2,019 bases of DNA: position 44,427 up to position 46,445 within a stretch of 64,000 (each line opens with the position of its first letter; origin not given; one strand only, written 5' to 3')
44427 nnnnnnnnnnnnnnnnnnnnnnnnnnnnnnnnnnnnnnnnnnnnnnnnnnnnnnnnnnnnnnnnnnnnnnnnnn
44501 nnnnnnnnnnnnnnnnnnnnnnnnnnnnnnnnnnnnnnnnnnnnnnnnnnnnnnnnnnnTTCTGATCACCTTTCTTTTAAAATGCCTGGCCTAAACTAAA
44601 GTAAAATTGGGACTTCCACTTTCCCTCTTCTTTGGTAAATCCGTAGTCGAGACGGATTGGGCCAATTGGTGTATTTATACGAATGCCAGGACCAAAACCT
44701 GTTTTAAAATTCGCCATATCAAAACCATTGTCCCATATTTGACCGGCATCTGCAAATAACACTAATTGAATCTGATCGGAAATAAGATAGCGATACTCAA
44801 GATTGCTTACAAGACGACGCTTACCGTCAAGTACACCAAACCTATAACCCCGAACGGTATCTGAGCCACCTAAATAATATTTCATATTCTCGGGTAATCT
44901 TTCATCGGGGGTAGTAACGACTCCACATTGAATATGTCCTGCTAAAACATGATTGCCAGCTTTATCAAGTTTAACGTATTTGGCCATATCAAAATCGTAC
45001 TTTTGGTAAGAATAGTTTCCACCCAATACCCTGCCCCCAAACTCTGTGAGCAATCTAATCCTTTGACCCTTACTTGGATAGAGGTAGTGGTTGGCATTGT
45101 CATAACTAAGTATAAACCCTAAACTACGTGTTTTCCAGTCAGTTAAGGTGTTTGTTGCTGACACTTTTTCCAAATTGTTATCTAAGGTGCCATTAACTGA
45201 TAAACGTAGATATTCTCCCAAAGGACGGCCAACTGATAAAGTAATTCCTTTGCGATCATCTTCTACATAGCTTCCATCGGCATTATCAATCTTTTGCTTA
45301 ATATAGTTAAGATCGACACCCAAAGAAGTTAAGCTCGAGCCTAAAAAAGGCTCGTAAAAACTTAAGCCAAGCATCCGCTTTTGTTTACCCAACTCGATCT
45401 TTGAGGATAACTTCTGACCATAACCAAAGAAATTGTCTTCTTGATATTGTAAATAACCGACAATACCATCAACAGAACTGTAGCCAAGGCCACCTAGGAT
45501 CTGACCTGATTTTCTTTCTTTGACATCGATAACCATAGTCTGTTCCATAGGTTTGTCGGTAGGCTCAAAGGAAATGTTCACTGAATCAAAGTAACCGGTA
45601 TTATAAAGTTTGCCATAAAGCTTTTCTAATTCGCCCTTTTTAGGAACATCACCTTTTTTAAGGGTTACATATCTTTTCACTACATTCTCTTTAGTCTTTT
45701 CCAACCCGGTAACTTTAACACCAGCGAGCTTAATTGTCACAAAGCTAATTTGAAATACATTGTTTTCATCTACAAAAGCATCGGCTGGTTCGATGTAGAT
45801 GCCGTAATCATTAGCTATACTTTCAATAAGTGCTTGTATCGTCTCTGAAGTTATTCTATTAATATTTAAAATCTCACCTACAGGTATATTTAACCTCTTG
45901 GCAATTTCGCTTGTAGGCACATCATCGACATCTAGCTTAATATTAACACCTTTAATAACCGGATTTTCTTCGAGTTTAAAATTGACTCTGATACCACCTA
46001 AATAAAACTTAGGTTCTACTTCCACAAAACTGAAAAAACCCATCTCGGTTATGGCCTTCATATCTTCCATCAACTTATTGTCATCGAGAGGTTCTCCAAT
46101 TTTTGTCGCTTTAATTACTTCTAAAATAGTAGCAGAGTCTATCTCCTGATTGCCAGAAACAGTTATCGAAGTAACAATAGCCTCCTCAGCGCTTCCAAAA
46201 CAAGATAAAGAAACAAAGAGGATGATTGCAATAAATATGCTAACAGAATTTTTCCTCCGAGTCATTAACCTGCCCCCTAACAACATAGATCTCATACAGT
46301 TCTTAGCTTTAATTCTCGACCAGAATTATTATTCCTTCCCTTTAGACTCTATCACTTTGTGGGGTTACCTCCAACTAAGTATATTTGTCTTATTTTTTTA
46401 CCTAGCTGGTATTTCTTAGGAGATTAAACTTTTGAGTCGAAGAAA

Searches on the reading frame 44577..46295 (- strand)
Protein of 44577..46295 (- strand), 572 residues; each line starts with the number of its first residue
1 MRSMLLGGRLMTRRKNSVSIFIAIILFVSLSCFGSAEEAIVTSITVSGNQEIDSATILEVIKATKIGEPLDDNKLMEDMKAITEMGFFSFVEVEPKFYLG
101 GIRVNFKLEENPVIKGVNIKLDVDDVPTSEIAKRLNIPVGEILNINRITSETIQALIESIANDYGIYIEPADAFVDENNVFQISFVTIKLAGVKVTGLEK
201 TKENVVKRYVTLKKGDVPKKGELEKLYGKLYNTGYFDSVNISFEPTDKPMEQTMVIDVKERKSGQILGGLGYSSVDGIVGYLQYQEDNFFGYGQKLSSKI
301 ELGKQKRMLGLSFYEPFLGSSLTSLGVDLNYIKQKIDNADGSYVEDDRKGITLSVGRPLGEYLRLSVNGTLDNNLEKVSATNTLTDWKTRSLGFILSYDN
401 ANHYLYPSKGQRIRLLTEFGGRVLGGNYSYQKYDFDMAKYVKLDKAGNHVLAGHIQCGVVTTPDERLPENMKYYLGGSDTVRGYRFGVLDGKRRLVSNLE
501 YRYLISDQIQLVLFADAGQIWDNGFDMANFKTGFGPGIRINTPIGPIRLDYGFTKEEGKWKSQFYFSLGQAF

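Call 16: search_protein_families(library=pfam, proteins=[window:44577-46295:-], max_evalue=0.01)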
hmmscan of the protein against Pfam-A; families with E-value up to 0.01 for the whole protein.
window:44577-46295:- (572 aa): 5 families
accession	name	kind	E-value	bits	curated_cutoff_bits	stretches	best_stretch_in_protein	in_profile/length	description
PF01103.29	Omp85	-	4.7e-54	184.5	24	1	288-572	1-325/325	Omp85 superfamily domain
PF07244.20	POTRA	-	1.3e-17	64.6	21.3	2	189-261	2-79/79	Surface antigen variable number repeat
PF19143.6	Omp85_2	-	8.6e-05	22.5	23.1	1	391-572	160-351/351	OMP85 superfamily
PF25282.1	POTRA1_3_Toc75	-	0.0018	18.8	27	0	203-259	41-96/99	Toc75-like, POTRA domain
PF03865.19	ShlB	-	0.0023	17.9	22.7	1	464-538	231-309/311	Haemolysin secretion/activation protein ShlB/FhaC/HecB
